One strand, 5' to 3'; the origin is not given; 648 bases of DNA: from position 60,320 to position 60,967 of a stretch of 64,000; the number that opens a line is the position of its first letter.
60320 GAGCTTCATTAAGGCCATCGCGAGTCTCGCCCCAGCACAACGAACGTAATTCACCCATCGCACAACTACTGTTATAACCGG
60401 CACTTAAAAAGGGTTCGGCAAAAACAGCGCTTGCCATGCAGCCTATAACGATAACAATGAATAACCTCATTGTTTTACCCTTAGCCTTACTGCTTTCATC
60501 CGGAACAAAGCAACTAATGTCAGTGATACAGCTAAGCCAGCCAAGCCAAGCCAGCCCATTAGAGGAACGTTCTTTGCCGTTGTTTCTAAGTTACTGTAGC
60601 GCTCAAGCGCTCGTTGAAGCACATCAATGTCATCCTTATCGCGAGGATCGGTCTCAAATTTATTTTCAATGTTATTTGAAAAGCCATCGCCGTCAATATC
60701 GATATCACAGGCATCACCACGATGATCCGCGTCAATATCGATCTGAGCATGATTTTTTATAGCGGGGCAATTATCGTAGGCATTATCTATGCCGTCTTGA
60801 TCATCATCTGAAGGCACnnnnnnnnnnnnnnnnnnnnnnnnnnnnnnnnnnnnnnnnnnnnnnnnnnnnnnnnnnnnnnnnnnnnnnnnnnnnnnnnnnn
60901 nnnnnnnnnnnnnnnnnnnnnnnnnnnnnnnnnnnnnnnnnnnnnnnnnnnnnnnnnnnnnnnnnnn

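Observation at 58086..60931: Two otherwise unrelated neighbours share a C-terminal module ending in a 'VP(A/L)M(A/G)-TM-basic' tail: candidate sorting signal with no sorting enzyme in view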

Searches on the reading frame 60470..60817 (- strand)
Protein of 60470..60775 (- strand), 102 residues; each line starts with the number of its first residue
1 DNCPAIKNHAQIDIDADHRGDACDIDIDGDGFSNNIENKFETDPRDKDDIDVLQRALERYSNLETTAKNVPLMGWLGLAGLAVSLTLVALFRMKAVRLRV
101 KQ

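Call 3: search_protein_families(library=ncbifam, proteins=[window:60470-60775:-], max_evalue=10)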
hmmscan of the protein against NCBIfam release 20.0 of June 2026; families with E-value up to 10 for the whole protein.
seq(102 aa): 5 families
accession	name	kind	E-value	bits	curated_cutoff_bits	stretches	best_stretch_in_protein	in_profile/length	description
NF047638.1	throspo3_MtsC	equivalog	4.2e-09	35.8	350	1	1-51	206-256/428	cell-cell cohesion MYXO-CTERM protein MtsC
NF042425.1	Amuc_1099_fam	equivalog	6.7e-05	22.6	50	1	6-49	108-152/321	Amuc_1099 family pilus-like system protein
NF045500.1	Omp28_seleno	equivalog_domain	0.0011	18.4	200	1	1-24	285-308/377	Omp28-related selenoprotein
NF053691.1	BamM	equivalog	0.054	12.5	315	1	5-46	258-299/376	BamM family beta-barrel-assembly machinery protein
NF002843.0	PRK03081.1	equivalog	0.16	12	84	1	31-49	7-25/51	small, acid-soluble spore protein K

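Call 4: search_protein_families(library=pfam, proteins=[window:60470-60775:-], max_evalue=10)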
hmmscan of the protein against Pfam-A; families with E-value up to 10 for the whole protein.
seq(102 aa): 5 families
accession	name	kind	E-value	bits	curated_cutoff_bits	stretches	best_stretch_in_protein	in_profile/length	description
PF02412.23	TSP_3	-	1.4e-05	25.2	25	1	13-38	2-27/36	Thrombospondin type 3 repeat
PF18884.5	TSP3_bac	-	0.0014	18.8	25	1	26-44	1-19/22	Bacterial TSP3 repeat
PF08176.17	SspK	-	0.13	13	25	1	31-49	7-25/47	Small acid-soluble spore protein K family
PF14023.12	Bestrophin-like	-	0.13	12.3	32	1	59-98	155-195/232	Bestrophin-like domain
PF23257.1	DUF7071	-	0.21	11.8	27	1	35-62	36-63/68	Domain of unknown function (DUF7071)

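Call 10: find_homologous_proteins(query=window:60470-60775:-, max_evalue=0.01)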
Query seq(102 aa) (102 aa): 3 proteins with E <= 0.01 among 25 candidates.
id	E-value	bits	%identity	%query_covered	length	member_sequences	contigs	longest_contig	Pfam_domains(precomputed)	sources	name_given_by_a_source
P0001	2.2e-20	90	49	90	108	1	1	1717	PF02412.24,PF18884.6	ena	-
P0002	2.3e-19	87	53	75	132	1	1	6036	PF14312.13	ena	-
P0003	2.5e-11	61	59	58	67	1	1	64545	-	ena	-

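Call 19: find_related_loci(query=A1, collection=genome_contigs, flank=10000)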
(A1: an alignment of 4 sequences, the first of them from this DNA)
Query A1 (116 aa) in genome_contigs; peptide patterns used: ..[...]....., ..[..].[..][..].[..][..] (x = any residue, [..] = any of these).
541 stretches matched a pattern; 401 encode a relative of the query (tblastn E <= 1e-3); the best 80 are kept; 80 distinct loci.
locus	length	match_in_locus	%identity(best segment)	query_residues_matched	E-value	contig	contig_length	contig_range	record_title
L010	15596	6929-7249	50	1-108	1e-30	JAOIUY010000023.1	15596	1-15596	Pseudomonadales bacterium isolate AM-377-L22 AM-377-L22_NODE_23, whole genome shotgun sequence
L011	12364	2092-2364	45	15-113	4e-17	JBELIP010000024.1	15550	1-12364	MAG: Cellvibrionales bacterium isolate REMEI108_ass_metaspades_bin.3 NODE_4434_length_15550_cov_11.401033, whole genome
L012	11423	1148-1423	44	15-113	8e-17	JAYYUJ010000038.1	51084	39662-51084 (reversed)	MAG: Pseudomonadota bacterium isolate XB_MAG104 DB_MAG104_0038, whole genome shotgun sequence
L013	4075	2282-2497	51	2-72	6e-16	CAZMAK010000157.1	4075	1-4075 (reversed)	MAG TPA_asm: uncultured Ectothiorhodospiraceae bacterium isolate SRP214966_co3_30 genome assembly, contig: NODE_46967_le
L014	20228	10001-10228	47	1-77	7e-16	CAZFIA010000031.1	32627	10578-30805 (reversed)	MAG TPA_asm: uncultured Pseudomonadales bacterium isolate SRP114822_co3_70 genome assembly, contig: NODE_94_length_32627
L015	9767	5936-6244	47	4-108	7e-16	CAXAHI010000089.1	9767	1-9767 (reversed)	MAG TPA_asm: uncultured Gammaproteobacteria bacterium isolate ERR3525247_concoct_80 genome assembly, contig: ERZ22156396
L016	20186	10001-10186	50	3-60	7e-14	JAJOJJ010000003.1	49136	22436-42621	MAG: Saccharospirillaceae bacterium isolate S5C81 S5CNODE_80_length_49136_cov_11.334000, whole genome shotgun sequence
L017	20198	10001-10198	52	1-63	1e-14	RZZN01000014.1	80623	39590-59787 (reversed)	MAG: Gammaproteobacteria bacterium isolate INTA.AUR.070 contig-100_56, whole genome shotgun sequence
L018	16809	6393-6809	56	1-66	2e-14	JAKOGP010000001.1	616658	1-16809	Flavobacteriaceae bacterium LSUCC0859 NODE_1_length_616058_cov_198.558835_pilon, whole genome shotgun sequence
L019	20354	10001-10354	60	4-56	3e-14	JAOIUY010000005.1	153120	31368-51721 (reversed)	Pseudomonadales bacterium isolate AM-377-L22 AM-377-L22_NODE_5, whole genome shotgun sequence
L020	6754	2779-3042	59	4-65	3e-14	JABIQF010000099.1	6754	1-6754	MAG: Cellvibrionales bacterium isolate SI072_bin135 k141_269151, whole genome shotgun sequence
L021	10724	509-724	51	3-62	3e-14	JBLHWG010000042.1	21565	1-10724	MAG: Halioglobus sp. isolate 3300046534_21 Ga0491194_0004655, whole genome shotgun sequence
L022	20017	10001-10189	48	1-63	3e-14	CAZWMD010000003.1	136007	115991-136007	MAG TPA_asm: uncultured Pseudomonadales bacterium isolate binchicken_co366_65 genome assembly, contig: NODE_34_length_13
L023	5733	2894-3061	52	3-58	4e-14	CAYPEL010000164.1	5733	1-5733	MAG TPA_asm: uncultured Gammaproteobacteria bacterium isolate binchicken_co24_140 genome assembly, contig: NODE_6802_len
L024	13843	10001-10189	52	2-57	6e-14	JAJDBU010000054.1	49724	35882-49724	MAG: Nitrospirota bacterium isolate OFTM244 OFTM244_53, whole genome shotgun sequence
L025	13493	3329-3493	56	4-58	6e-14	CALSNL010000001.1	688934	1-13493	MAG: uncultured Pseudomonadales bacterium isolate AB_MB238 genome assembly, contig: contig_12384_AB_MB238, whole genome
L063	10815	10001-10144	60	4-51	4e-12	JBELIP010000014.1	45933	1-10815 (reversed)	MAG: Cellvibrionales bacterium isolate REMEI108_ass_metaspades_bin.3 NODE_783_length_45933_cov_11.632329, whole genome s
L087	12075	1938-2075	57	1-46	2e-11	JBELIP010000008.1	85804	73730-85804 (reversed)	MAG: Cellvibrionales bacterium isolate REMEI108_ass_metaspades_bin.3 NODE_238_length_85804_cov_11.544496, whole genome s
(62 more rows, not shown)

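Call 25: search_protein_families(library=ncbifam, proteins=[L019:18657-20075:+, L025:11773-13191:+, L087:7177-8595:+, L019:3063-4586:-, L063:2844-4340:-, L012:7406-9646:-, L012:10066-10746:+], max_evalue=0.01)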
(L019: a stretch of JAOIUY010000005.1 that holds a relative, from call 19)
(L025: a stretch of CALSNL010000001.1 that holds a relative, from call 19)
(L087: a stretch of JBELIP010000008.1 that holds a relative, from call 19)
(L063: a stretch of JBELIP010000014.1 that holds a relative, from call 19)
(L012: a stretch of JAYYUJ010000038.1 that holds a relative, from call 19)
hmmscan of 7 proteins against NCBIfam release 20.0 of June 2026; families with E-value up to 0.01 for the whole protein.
L019:18657-20075:+ (472 aa): 32 families (the best 25 are shown)
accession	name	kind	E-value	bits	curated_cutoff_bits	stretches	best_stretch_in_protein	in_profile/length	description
NF007484.0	PRK10077.1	equivalog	2.2e-109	366.5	608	1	10-471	3-469/480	D-xylose transporter XylE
TIGR00879.1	SP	subfamily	3e-108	362.6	237.8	1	3-469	41-509/510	sugar porter family MFS transporter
NF052357.1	GlucTporGlcPStph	equivalog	1.9e-72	244.5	750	1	19-470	7-433/445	glucose transporter GlcP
TIGR00898.1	2A0119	subfamily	9.4e-32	110.4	550.75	1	59-467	131-503/506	cation transport protein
TIGR00895.1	2A0115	subfamily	1.3e-29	103.3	418.55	1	16-411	14-377/398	aromatic acid/H+ symport family MFS transporter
TIGR00883.1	2A0106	subfamily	4.4e-18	65.5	443.45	1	69-413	50-359/400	metabolite/H+ symporter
TIGR00891.1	2A0112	subfamily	4.2e-15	55.7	552.9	1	31-411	24-367/405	sialate:H+ symport family MFS transporter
TIGR01299.1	synapt_SV2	subfamily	1.2e-14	53.2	637.3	1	56-229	204-378/742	synaptic vesicle protein SV2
NF008586.0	PRK11551.1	equivalog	8.1e-14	51.4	410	1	11-231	11-216/406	3-(3-hydroxy-phenyl)propionate transporter MhpT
NF053517.1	HbztTptrPcaK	equivalog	5.8e-13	48.6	770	1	19-249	19-233/437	4-hydroxybenzoate transporter PcaK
TIGR00710.1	efflux_Bcr_CflA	subfamily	3.1e-11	43.3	200.9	1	46-205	32-179/385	Bcr/CflA family efflux MFS transporter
NF000095.1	tet_MFS_OtrB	exception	4.1e-11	42.1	999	1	43-201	54-198/563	oxytetracycline resistance efflux MFS transporter OtrB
TIGR00887.1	2A0109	equivalog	6.3e-11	41.9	610.3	1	61-413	63-433/502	phosphate:H+ symporter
TIGR00880.1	2_A_01_02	superfamily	1.2e-10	41.6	131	1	63-207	3-139/141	multidrug resistance protein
NF003024.0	PRK03893.1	subfamily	1.4e-10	40.6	604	1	23-229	25-219/497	sialate:H+ symport family MFS transporter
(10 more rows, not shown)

L025:11773-13191:+ (472 aa): 31 families (the best 25 are shown)
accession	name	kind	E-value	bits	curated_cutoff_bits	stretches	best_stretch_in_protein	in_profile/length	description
NF007484.0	PRK10077.1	equivalog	2.3e-112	376.3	608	1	11-471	4-469/480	D-xylose transporter XylE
TIGR00879.1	SP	subfamily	6.4e-108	361.5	237.8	1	4-470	42-510/510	sugar porter family MFS transporter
NF052357.1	GlucTporGlcPStph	equivalog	1.8e-73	247.9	750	1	19-470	7-433/445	glucose transporter GlcP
TIGR00898.1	2A0119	subfamily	2.6e-30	105.7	550.75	1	60-413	132-451/506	cation transport protein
TIGR00895.1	2A0115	subfamily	1.3e-26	93.5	418.55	1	17-410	15-376/398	aromatic acid/H+ symport family MFS transporter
TIGR00883.1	2A0106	subfamily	2.7e-17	62.9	443.45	1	68-414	49-360/400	metabolite/H+ symporter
TIGR01299.1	synapt_SV2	subfamily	1.5e-15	56.2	637.3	1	55-259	203-408/742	synaptic vesicle protein SV2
NF053517.1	HbztTptrPcaK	equivalog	4.2e-15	55.6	770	1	19-219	19-208/437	4-hydroxybenzoate transporter PcaK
NF008586.0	PRK11551.1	equivalog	1.7e-14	53.7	410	1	10-232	10-217/406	3-(3-hydroxy-phenyl)propionate transporter MhpT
TIGR00891.1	2A0112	subfamily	2.5e-13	49.9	552.9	1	32-411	25-367/405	sialate:H+ symport family MFS transporter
NF053813.1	MFS_TcaB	equivalog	4.3e-12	45.5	475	1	14-191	5-166/396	putative multidrug effflux MFS transporter TcaB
TIGR00710.1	efflux_Bcr_CflA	subfamily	2.8e-11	43.5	200.9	1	45-205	31-179/385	Bcr/CflA family efflux MFS transporter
TIGR00887.1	2A0109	equivalog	3.4e-11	42.8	610.3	1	60-413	62-433/502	phosphate:H+ symporter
NF000095.1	tet_MFS_OtrB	exception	3.5e-11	42.4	999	1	35-200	42-200/563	oxytetracycline resistance efflux MFS transporter OtrB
TIGR00880.1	2_A_01_02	superfamily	1.1e-10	41.8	131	1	63-207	3-139/141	multidrug resistance protein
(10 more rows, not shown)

L087:7177-8595:+ (472 aa): 33 families (the best 25 are shown)
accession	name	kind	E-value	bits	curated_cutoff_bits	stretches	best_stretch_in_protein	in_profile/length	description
NF007484.0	PRK10077.1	equivalog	3.1e-110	369.2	608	1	11-471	4-469/480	D-xylose transporter XylE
TIGR00879.1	SP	subfamily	1e-108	364.1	237.8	1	3-469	41-509/510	sugar porter family MFS transporter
NF052357.1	GlucTporGlcPStph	equivalog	7.9e-73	245.8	750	1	19-470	7-433/445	glucose transporter GlcP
TIGR00898.1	2A0119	subfamily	1.2e-31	110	550.75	1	59-415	131-453/506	cation transport protein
TIGR00895.1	2A0115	subfamily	1.3e-28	100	418.55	1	16-411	14-377/398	aromatic acid/H+ symport family MFS transporter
TIGR00883.1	2A0106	subfamily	1.6e-17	63.6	443.45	1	69-417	50-363/400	metabolite/H+ symporter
TIGR01299.1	synapt_SV2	subfamily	1.4e-15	56.3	637.3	1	56-242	204-391/742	synaptic vesicle protein SV2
TIGR00891.1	2A0112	subfamily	7.6e-15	54.9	552.9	1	32-412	25-368/405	sialate:H+ symport family MFS transporter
NF053517.1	HbztTptrPcaK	equivalog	2e-14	53.4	770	1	19-228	19-218/437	4-hydroxybenzoate transporter PcaK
NF008586.0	PRK11551.1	equivalog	2.3e-14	53.2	410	1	8-232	8-217/406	3-(3-hydroxy-phenyl)propionate transporter MhpT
NF000095.1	tet_MFS_OtrB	exception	2.8e-12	45.9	999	1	34-202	41-199/563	oxytetracycline resistance efflux MFS transporter OtrB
TIGR00710.1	efflux_Bcr_CflA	subfamily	4.8e-12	46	200.9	1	45-206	31-181/385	Bcr/CflA family efflux MFS transporter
TIGR00880.1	2_A_01_02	superfamily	9.7e-12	45.2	131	1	63-207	3-139/141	multidrug resistance protein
TIGR00887.1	2A0109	equivalog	1.7e-11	43.8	610.3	1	61-413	63-433/502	phosphate:H+ symporter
NF053813.1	MFS_TcaB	equivalog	1.7e-11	43.5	475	1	14-207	5-183/396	putative multidrug effflux MFS transporter TcaB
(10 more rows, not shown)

L019:3063-4586:- (507 aa): 5 families
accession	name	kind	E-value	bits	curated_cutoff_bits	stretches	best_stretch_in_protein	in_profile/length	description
NF007237.0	PRK09669.1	subfamily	1.6e-111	373.2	610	2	26-289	4-267/461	putative symporter YagG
TIGR00792.1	gph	subfamily_domain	2e-100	336.5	231.35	2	33-296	1-267/437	glycoside-pentoside-hexuronide (GPH):cation symporter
NF008526.0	PRK11462.1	equivalog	1.1e-88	298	836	2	25-285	3-262/460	glycoside-pentoside-hexuronide family transporter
NF007353.0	PRK09848.1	equivalog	3.4e-71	240.4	528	2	26-287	3-264/457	glucuronide transporter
NF007749.0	PRK10429.1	equivalog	4.6e-49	167.5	456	2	27-290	2-270/473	melibiose:sodium transporter MelB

L063:2844-4340:- (498 aa): 7 families
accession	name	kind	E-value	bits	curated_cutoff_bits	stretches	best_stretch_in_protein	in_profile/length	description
NF007237.0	PRK09669.1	subfamily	1.5e-108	363.5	610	2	16-280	3-267/461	putative symporter YagG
TIGR00792.1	gph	subfamily_domain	2.6e-96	323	231.35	2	24-328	1-304/437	glycoside-pentoside-hexuronide (GPH):cation symporter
NF008526.0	PRK11462.1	equivalog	6.7e-86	288.9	836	2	17-273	4-259/460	glycoside-pentoside-hexuronide family transporter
NF007353.0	PRK09848.1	equivalog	3.5e-66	223.9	528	2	17-274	3-260/457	glucuronide transporter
NF007749.0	PRK10429.1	equivalog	2.5e-47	161.7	456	2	18-280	2-269/473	melibiose:sodium transporter MelB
TIGR00880.1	2_A_01_02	superfamily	4.1e-08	33.4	131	1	324-433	8-111/141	multidrug resistance protein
NF053517.1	HbztTptrPcaK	equivalog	2.1e-07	30.3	770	1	308-447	49-177/437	4-hydroxybenzoate transporter PcaK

L012:7406-9646:- (746 aa): 2 families
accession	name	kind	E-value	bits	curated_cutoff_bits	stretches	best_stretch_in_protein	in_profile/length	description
NF001419.0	PRK00293.1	subfamily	3.3e-37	128.3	330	1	329-724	167-546/574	protein-disulfide reductase DsbD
NF045694.1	seleno_TsoB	exception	1.9e-25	89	805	1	324-723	175-544/572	rhodanese/DsbD fusion-like selenoprotein TsoB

L012:10066-10746:+ (226 aa): 1 family
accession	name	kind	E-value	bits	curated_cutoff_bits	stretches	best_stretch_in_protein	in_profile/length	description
NF007765.0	PRK10447.1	equivalog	8.1e-65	218.7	353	1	18-224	12-216/219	FtsH protease modulator YccA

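Call 26: search_protein_families(library=pfam, proteins=[L019:18657-20075:+, L025:11773-13191:+, L087:7177-8595:+, L019:3063-4586:-, L063:2844-4340:-, L012:7406-9646:-, L012:10066-10746:+], max_evalue=0.01)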
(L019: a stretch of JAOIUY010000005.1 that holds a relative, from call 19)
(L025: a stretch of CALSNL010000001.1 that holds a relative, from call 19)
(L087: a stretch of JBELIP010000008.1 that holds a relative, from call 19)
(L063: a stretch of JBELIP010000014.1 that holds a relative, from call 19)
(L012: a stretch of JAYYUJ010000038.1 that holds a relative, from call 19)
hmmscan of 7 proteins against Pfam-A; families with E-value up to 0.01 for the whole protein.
L019:18657-20075:+ (472 aa): 2 families
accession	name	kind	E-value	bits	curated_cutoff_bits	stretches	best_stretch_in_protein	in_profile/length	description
PF00083.30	Sugar_tr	-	7.3e-108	361.8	22.3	1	21-471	2-449/452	Sugar (and other) transporter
PF07690.21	MFS_1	-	4.6e-31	108.4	33.4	1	25-420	2-342/347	Major Facilitator Superfamily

L025:11773-13191:+ (472 aa): 2 families
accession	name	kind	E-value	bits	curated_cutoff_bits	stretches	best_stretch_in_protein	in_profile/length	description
PF00083.30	Sugar_tr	-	1.3e-108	364.2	22.3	1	21-471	2-449/452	Sugar (and other) transporter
PF07690.21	MFS_1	-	1.4e-31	110.1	33.4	1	25-418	2-340/347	Major Facilitator Superfamily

L087:7177-8595:+ (472 aa): 2 families
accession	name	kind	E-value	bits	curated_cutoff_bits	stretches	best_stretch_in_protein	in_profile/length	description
PF00083.30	Sugar_tr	-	5.2e-108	362.3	22.3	1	21-471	2-449/452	Sugar (and other) transporter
PF07690.21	MFS_1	-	2.2e-31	109.5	33.4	1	25-416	2-338/347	Major Facilitator Superfamily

L019:3063-4586:- (507 aa): 2 families
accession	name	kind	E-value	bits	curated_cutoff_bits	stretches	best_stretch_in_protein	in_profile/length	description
PF13347.12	MFS_2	-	3.8e-80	270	27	2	35-291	1-264/427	MFS/sugar transport protein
PF07690.21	MFS_1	-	2.7e-15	56.6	33.4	2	298-484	5-166/347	Major Facilitator Superfamily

L063:2844-4340:- (498 aa): 3 families
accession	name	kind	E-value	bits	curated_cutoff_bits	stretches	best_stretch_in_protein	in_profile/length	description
PF13347.12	MFS_2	-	6.3e-84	282.4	27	2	26-292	1-274/427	MFS/sugar transport protein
PF07690.21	MFS_1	-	4.1e-18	65.8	33.4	2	278-434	3-146/347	Major Facilitator Superfamily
PF00083.30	Sugar_tr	-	1.5e-06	27.8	22.3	1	278-404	9-132/452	Sugar (and other) transporter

L012:7406-9646:- (746 aa): 4 families
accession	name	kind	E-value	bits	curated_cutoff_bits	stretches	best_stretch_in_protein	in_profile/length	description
PF02683.22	DsbD_TM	-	3.9e-17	62.7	27.1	1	333-546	4-215/219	Cytochrome C biogenesis protein transmembrane domain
PF11412.14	DsbD_N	-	1.3e-16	61.1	25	1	59-173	15-116/119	Thiol:disulfide interchange protein DsbD, N-terminal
PF13899.12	Thioredoxin_7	-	1.7e-14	54.2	27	1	644-724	8-83/83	Thioredoxin-like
PF13098.12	Thioredoxin_2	-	0.00028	21.6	27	1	651-730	3-90/104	Thioredoxin-like domain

L012:10066-10746:+ (226 aa): 1 family
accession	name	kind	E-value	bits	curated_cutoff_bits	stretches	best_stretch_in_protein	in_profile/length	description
PF01027.25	Bax1-I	-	1e-52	179.4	34.1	1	24-221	1-207/207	Inhibitor of apoptosis-promoting Bax1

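Call 75: search_protein_families(library=ncbifam, proteins=[L012:4782-5168:-], max_evalue=0.01)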
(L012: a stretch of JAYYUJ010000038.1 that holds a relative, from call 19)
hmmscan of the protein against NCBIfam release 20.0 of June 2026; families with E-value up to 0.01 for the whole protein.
L012:4782-5168:- (129 aa): 1 family
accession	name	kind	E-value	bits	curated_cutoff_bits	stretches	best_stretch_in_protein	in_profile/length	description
NF009159.0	PRK12504.1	equivalog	0.0016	18.4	141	1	48-123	35-106/178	DUF4040 domain-containing protein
